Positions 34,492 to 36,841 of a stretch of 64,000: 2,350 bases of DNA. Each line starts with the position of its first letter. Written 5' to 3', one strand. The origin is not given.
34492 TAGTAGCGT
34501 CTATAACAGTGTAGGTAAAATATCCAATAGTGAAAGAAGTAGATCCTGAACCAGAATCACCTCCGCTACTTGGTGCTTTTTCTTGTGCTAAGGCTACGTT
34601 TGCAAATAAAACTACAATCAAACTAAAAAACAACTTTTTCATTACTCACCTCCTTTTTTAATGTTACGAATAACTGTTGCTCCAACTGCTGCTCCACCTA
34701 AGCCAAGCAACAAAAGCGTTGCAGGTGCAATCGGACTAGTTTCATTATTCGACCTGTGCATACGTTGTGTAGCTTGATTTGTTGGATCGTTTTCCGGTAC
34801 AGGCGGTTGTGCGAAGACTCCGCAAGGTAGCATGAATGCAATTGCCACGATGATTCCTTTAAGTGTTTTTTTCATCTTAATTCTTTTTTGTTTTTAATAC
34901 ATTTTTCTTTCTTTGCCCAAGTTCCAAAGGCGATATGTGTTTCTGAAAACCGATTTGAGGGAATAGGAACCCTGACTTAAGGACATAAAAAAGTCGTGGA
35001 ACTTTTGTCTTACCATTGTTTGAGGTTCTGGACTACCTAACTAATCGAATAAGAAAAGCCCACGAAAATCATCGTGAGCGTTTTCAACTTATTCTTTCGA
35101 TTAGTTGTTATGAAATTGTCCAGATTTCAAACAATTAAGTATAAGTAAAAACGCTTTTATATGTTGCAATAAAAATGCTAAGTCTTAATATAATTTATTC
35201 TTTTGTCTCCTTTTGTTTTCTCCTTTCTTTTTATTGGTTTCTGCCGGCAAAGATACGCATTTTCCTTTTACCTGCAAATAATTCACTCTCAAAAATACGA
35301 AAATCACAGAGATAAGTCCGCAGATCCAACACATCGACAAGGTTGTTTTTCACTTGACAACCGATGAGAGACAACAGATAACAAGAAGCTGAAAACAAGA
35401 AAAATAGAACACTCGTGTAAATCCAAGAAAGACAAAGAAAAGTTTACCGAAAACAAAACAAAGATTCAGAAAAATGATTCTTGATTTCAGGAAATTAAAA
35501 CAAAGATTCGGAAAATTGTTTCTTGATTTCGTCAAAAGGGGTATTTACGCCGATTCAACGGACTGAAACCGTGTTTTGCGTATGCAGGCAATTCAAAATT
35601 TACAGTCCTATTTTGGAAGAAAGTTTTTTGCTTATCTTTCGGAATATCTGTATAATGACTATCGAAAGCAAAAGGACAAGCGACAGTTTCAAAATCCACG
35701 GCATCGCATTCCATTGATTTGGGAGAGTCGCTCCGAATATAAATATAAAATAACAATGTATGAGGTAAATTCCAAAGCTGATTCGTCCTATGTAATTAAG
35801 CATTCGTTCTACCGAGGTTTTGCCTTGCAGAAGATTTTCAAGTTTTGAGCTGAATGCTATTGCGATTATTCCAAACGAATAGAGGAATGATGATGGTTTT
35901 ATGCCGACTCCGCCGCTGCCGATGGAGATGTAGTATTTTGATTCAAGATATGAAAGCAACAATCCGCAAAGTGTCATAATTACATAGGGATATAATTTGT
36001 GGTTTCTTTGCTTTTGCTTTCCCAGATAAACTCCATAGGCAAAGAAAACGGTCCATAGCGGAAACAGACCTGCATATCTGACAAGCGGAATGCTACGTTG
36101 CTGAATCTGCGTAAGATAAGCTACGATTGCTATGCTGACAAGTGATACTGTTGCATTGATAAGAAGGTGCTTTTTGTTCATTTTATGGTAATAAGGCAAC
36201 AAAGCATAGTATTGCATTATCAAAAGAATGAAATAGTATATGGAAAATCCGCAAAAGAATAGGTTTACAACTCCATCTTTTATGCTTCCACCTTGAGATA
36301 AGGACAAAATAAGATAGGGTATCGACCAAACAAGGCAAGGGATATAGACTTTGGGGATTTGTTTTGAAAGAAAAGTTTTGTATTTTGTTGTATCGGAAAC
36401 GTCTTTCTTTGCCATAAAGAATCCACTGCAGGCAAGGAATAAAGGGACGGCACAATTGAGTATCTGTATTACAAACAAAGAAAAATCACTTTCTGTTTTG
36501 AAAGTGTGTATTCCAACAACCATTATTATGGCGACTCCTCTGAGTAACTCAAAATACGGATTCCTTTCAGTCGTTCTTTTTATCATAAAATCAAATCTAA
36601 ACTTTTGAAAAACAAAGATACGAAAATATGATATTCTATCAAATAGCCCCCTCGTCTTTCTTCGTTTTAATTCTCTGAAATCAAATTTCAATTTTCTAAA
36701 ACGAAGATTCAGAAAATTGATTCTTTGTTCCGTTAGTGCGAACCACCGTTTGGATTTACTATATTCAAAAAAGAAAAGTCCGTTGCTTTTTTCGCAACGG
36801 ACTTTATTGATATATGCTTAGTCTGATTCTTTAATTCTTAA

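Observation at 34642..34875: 77-aa secreted mini-protein with a PEP-CTERM-like tail, translationally coupled to a T9SS-sorted LRR protein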

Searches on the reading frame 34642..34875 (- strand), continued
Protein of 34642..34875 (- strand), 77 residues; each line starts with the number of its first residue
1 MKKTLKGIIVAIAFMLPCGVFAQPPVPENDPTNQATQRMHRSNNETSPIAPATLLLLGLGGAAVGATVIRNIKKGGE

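Call 65: list_cluster_members(proteins=[P0227, P0267, P0284, P0304, P0310, P0205, P0263, P0228, P0230, P0247])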
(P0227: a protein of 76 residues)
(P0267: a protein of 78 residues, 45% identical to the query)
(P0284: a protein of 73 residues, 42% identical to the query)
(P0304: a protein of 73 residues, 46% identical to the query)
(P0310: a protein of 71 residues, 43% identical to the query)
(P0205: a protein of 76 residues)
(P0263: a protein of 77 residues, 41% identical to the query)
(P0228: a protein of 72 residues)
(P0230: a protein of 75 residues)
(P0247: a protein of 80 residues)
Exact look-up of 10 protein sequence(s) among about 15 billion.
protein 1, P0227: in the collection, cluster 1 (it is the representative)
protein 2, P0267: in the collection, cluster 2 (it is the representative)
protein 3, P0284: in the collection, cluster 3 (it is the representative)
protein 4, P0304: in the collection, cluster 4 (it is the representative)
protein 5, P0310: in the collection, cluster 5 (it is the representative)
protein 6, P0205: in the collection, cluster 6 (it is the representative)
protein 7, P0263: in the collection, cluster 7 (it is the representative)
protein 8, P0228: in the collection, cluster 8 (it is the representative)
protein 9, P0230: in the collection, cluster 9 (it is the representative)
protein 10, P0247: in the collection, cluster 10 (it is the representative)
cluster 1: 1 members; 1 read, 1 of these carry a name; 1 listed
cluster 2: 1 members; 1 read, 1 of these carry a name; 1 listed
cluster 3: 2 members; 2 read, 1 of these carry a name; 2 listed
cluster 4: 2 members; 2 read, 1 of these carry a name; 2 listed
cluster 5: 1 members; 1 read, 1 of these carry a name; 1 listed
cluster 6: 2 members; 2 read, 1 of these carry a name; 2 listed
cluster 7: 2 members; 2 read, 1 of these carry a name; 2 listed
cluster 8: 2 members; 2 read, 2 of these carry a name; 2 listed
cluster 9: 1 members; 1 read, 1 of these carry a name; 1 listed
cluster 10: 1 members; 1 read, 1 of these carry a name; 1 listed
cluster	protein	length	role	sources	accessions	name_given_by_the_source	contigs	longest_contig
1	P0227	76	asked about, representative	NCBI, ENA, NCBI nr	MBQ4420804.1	MAG: hypothetical protein II878_04595 [Bacteroidales bacterium] | hypothetical protein [Bacteroidales bacterium]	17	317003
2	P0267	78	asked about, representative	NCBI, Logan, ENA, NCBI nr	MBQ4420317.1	MAG: hypothetical protein II878_02080 [Bacteroidales bacterium] | hypothetical protein [Bacteroidales bacterium]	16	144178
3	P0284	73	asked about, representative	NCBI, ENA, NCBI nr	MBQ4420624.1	MAG: hypothetical protein II878_03655 [Bacteroidales bacterium] | hypothetical protein [Bacteroidales bacterium]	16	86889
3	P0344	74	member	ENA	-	-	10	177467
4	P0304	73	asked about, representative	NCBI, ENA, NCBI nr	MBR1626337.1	MAG: hypothetical protein IJ681_04250 [Bacteroidales bacterium] | hypothetical protein [Bacteroidales bacterium]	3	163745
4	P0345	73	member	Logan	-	-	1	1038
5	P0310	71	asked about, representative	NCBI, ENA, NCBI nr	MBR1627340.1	MAG: hypothetical protein IJ681_09385 [Bacteroidales bacterium] | hypothetical protein [Bacteroidales bacterium]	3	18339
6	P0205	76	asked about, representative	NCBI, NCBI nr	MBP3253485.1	MAG: hypothetical protein J6M30_03140 [Bacteroidales bacterium] | hypothetical protein [Bacteroidales bacterium]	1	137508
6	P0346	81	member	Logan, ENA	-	-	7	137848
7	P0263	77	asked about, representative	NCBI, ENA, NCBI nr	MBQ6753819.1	MAG: hypothetical protein IJR03_01285 [Bacteroidales bacterium] | hypothetical protein [Bacteroidales bacterium]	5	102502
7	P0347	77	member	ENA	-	-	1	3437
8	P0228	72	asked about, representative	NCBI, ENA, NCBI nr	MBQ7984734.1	MAG: hypothetical protein IJ250_03755 [Bacteroidales bacterium] | hypothetical protein [Bacteroidales bacterium]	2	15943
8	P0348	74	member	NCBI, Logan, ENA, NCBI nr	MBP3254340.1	MAG: hypothetical protein J6M30_07515 [Bacteroidales bacterium] | hypothetical protein [Bacteroidales bacterium]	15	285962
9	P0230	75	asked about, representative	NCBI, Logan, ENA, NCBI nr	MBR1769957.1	MAG: hypothetical protein IJ748_05815 [Bacteroidales bacterium] | hypothetical protein [Bacteroidales bacterium]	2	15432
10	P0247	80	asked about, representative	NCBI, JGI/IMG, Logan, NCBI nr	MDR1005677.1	MAG: hypothetical protein LBL74_02275 [Bacteroidales bacterium] | hypothetical protein | hypothetical protein [Bacteroidales bacterium]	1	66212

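Call 80: predict_structure(alignment_id=A1)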
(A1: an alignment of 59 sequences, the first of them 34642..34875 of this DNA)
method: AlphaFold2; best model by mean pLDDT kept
length: 77 residues; sequences in the alignment: 59
mean_pLDDT: 60.2   pTM: 0.23
mean pLDDT of the five models: 60.2, 60.1, 59.2, 58.8, 57.6
residues with pLDDT >= 90: 0; 70-90: 10; 50-70: 61; < 50: 6
segments of 3 or more residues with pLDDT < 50: 42-44, 75-77
pLDDT, mean of each block of 10 residues (from residue 1): 71 66 62 58 55 61 56 50
secondary structure, 60 per line:
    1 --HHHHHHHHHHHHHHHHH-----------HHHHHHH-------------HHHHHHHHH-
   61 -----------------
elements in order: H3-19 H31-37 H51-59
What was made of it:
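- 34810..34875 (-): Signal peptide, residues 1-22, with predicted signal peptidase I cleavage VFA|Q. AF2 predicts a helix over residues 3-19 (call 80).
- Tried and rejected: Only the two expected helices appeared, at pLDDT 60 (call 80).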

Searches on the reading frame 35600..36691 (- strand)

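Call 6: search_protein_families(library=ncbifam, proteins=[window:35600-36691:-], max_evalue=10)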
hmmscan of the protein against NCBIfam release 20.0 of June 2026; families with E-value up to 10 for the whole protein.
window:35600-36691:- (363 aa): 1 family
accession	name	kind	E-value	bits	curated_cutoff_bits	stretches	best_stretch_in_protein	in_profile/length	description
TIGR03025.1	EPS_sugtrans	subfamily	0.96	8.6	295.55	1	270-356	34-121/445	exopolysaccharide biosynthesis polyprenyl glycosylphosphotransferase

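Call 7: search_protein_families(library=pfam, proteins=[window:35600-36691:-], max_evalue=1)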
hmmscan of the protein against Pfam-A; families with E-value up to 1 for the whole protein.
window:35600-36691:- (363 aa): 1 family
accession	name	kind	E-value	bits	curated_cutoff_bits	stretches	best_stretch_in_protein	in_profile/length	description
PF01757.29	Acyl_transf_3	-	4.6e-32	111.8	31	1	44-347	1-321/326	Acyltransferase domain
